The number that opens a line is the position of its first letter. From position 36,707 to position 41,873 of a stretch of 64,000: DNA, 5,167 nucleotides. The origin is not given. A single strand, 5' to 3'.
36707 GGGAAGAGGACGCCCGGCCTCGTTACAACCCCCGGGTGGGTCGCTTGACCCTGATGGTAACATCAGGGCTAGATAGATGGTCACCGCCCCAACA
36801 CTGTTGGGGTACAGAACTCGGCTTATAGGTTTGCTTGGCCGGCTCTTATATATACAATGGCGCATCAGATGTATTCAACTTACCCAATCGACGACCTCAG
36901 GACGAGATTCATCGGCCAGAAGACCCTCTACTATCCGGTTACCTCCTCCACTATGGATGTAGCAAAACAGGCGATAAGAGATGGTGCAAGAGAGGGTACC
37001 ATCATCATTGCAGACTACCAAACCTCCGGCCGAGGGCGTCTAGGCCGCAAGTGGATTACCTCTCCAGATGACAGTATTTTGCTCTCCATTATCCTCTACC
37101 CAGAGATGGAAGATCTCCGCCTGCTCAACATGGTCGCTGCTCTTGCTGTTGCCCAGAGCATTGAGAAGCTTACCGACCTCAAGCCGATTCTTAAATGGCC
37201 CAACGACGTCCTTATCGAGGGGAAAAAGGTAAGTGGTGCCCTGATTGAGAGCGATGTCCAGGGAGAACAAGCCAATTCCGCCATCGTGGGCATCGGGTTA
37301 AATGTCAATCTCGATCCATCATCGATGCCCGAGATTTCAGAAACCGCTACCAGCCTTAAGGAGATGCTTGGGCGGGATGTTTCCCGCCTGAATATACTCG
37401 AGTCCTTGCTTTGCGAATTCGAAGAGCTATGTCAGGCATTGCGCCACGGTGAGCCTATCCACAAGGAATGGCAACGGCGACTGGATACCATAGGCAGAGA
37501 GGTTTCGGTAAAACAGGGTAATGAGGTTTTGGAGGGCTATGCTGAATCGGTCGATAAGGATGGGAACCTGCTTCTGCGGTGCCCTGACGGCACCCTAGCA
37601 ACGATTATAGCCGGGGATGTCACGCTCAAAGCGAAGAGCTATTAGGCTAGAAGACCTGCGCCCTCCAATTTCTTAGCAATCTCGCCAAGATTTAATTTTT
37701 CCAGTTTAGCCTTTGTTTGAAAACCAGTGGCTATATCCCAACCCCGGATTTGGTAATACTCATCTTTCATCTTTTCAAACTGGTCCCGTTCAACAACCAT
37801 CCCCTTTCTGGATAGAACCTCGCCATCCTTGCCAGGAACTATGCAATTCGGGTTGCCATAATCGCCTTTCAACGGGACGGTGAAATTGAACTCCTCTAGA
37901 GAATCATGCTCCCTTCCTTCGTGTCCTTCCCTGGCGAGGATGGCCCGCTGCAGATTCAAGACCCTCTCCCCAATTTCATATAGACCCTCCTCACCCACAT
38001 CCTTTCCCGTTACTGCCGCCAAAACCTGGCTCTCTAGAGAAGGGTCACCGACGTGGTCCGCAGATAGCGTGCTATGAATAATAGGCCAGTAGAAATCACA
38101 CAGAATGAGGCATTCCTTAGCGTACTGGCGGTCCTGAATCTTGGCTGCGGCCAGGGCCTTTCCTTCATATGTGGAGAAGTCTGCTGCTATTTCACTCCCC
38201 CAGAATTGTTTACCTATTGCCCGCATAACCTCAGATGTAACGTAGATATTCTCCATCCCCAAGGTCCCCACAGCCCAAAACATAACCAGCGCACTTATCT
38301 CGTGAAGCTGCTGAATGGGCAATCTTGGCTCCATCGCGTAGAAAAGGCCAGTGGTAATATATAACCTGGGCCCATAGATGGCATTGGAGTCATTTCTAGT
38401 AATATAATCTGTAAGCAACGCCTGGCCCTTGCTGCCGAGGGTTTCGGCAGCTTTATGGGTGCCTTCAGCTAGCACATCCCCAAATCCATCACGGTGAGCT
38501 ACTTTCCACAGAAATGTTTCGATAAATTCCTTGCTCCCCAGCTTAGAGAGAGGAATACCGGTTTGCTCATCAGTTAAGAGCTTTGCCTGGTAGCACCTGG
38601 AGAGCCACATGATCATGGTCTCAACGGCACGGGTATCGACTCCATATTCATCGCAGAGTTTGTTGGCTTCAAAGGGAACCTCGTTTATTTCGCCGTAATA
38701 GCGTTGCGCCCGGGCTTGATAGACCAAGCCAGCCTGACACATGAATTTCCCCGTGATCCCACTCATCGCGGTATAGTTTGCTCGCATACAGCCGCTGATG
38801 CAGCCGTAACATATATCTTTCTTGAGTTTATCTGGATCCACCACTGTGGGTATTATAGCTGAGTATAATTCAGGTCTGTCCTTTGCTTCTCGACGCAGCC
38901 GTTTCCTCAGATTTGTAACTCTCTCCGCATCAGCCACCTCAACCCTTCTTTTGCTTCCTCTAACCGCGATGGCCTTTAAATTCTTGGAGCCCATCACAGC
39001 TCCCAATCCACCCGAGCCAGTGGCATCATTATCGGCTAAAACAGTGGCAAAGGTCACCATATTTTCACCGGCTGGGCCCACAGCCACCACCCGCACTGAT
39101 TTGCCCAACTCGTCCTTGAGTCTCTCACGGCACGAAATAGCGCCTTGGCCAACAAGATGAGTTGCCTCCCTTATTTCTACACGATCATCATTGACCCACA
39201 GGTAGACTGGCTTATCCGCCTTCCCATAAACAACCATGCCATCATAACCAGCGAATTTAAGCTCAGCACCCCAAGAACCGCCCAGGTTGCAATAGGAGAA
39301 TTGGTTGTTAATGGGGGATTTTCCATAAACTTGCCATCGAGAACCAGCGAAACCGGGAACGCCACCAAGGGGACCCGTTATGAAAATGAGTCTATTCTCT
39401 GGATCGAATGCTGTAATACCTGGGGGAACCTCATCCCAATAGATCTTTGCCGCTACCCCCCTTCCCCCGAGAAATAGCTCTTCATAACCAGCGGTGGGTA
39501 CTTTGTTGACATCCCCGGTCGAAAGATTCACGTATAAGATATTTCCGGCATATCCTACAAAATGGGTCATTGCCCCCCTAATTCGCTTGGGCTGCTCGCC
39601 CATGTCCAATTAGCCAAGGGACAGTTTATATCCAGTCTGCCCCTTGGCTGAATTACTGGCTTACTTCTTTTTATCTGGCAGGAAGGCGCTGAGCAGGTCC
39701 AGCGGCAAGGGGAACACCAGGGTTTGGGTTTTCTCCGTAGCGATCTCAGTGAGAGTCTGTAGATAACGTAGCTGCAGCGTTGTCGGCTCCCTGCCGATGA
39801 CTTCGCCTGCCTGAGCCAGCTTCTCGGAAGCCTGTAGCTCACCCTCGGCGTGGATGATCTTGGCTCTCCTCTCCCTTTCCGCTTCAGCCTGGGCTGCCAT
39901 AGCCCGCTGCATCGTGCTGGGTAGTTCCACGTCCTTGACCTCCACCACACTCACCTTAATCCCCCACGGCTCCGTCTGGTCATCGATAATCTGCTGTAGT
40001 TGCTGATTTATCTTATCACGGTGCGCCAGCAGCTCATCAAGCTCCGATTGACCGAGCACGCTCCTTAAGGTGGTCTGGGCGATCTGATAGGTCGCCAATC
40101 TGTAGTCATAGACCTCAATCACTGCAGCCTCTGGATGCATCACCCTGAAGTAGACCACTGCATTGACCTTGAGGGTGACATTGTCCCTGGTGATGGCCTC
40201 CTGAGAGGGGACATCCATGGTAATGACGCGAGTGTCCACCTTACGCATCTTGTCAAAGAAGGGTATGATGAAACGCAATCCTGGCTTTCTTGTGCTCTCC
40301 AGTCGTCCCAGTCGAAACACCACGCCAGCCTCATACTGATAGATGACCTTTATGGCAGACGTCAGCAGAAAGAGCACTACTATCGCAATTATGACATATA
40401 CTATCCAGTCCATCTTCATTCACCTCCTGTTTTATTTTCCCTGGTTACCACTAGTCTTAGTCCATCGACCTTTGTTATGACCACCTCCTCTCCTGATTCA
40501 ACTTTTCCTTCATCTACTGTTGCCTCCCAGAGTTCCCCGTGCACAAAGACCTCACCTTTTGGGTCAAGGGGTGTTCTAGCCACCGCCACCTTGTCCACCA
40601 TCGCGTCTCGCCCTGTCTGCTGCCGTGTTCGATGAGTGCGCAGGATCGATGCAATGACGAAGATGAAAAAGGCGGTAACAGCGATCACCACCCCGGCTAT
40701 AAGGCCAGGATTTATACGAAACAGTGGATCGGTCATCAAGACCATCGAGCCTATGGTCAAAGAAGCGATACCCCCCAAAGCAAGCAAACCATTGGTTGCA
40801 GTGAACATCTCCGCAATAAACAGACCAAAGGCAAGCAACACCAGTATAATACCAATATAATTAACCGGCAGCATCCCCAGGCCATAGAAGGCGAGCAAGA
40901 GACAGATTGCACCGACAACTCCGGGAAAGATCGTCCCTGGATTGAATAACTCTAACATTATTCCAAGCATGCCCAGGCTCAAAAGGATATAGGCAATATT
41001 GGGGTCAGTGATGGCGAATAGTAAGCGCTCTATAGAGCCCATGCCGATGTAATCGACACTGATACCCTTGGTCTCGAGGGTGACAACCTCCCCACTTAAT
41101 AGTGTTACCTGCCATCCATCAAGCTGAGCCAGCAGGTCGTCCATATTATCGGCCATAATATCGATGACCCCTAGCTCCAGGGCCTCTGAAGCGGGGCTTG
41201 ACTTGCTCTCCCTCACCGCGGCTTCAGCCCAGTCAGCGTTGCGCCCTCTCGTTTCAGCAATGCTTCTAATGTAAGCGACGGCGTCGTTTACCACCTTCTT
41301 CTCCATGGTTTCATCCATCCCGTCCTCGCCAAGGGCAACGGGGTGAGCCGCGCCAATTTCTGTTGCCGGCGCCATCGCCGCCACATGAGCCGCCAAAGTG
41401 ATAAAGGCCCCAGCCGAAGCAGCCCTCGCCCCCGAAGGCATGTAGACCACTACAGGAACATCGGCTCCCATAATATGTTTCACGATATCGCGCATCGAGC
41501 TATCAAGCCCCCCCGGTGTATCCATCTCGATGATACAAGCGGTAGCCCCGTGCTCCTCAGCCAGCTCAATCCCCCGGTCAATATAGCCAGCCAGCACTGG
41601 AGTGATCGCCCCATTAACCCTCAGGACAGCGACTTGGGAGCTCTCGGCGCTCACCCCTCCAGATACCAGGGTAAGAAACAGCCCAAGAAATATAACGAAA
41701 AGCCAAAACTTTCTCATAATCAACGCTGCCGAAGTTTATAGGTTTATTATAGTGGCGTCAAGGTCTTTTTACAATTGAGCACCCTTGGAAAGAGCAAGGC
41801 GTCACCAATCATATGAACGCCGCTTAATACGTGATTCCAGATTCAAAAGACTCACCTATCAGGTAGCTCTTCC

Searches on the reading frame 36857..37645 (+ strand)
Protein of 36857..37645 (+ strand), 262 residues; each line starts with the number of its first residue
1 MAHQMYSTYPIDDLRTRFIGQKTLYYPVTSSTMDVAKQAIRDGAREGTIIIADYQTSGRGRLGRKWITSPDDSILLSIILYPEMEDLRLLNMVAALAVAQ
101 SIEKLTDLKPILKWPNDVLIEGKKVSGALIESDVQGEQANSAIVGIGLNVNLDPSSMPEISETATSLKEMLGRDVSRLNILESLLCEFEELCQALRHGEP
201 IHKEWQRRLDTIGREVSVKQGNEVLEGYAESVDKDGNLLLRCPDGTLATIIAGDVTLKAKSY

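Call 15: search_protein_families(library=pfam, proteins=[window:36857-37645:+], max_evalue=0.001)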
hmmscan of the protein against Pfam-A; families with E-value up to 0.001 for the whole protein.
window:36857-37645:+ (262 aa): 3 families
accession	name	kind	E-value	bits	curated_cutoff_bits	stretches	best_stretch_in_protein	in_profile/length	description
PF03099.24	BPL_LplA_LipB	-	3.5e-18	66.3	21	1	26-149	2-133/133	Biotin/lipoate A/B protein ligase family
PF02237.23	BPL_C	-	1.8e-10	41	21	1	211-257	1-47/48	Biotin protein ligase C terminal domain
PF16917.10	BPL_LplA_LipB_2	-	0.00086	19.3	27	0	69-205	37-181/183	Biotin/lipoate A/B protein ligase family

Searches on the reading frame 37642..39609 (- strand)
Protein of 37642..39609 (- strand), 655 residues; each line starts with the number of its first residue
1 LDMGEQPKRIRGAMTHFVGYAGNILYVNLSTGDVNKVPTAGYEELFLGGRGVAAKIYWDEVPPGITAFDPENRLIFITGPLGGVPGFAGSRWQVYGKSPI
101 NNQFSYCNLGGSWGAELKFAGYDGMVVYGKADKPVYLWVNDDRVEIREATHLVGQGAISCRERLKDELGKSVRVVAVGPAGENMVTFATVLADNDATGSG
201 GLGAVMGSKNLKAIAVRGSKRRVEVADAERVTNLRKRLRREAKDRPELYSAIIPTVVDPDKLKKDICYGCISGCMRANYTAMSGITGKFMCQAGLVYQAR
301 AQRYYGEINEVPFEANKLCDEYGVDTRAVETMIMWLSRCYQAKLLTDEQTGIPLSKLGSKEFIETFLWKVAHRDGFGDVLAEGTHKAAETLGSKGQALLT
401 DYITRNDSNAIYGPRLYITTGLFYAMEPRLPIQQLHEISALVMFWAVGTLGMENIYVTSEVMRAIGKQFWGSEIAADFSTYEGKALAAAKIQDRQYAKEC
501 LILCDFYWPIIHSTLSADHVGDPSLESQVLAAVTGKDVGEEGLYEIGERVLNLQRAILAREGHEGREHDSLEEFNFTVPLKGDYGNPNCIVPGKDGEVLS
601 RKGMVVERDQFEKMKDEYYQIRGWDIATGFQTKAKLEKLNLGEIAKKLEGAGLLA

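Call 15: search_protein_families(library=pfam, proteins=[window:37642-39609:-], max_evalue=0.001)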
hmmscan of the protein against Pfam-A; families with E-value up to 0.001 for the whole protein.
window:37642-39609:- (655 aa): 2 families
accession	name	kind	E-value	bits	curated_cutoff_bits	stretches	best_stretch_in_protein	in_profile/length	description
PF02730.20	AFOR_N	-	7.3e-68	228.7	29.8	1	22-218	1-198/199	Aldehyde ferredoxin oxidoreductase, N-terminal domain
PF01314.23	AFOR_C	-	5.8e-53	180.8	27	1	259-641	62-385/385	Aldehyde ferredoxin oxidoreductase, domains 2 & 3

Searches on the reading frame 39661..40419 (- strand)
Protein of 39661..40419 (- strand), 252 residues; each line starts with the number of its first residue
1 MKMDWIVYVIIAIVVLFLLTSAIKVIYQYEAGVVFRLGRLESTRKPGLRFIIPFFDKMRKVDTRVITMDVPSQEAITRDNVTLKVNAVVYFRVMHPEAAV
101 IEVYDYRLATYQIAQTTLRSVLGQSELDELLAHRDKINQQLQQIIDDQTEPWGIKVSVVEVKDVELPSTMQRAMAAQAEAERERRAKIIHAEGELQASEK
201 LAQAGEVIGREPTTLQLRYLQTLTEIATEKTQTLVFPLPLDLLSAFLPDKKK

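Call 15: search_protein_families(library=pfam, proteins=[window:39661-40419:-], max_evalue=0.001)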
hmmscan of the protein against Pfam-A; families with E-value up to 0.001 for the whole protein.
window:39661-40419:- (252 aa): 2 families
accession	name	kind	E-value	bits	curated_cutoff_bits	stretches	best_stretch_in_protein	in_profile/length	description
PF01145.31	Band_7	-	7e-42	143.9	23.6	1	25-194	2-175/176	SPFH domain / Band 7 family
PF13421.11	Band_7_1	-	0.0002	21.5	24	1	112-178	139-207/211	SPFH domain-Band 7 family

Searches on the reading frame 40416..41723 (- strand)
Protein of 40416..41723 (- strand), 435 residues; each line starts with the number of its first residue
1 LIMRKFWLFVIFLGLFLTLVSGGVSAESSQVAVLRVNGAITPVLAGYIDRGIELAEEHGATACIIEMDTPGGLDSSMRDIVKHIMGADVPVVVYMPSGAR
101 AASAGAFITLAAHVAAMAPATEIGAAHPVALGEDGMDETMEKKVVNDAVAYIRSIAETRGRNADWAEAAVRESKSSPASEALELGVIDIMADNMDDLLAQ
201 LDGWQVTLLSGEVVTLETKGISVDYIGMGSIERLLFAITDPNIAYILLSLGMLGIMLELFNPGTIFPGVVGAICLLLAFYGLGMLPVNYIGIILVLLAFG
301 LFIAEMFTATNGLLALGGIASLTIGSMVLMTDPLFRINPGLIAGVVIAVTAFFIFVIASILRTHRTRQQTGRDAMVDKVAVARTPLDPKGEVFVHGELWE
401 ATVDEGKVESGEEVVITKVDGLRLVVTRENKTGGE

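Call 15: search_protein_families(library=pfam, proteins=[window:40416-41723:-], max_evalue=0.001)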
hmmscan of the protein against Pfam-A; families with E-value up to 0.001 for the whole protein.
window:40416-41723:- (435 aa): 3 families
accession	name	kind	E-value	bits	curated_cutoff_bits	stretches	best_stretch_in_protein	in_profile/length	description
PF24961.1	NfeD_membrane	-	5.4e-26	91.4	26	1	242-358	1-118/119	NfeD integral membrane domain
PF25145.1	NfeD1b_N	-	2.9e-22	79.6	40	1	31-181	2-146/189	NfeD1b, N-terminal domain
PF01957.25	NfeD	-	1.1e-13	51.6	29.1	1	373-428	2-57/57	NfeD-like C-terminal, partner-binding domain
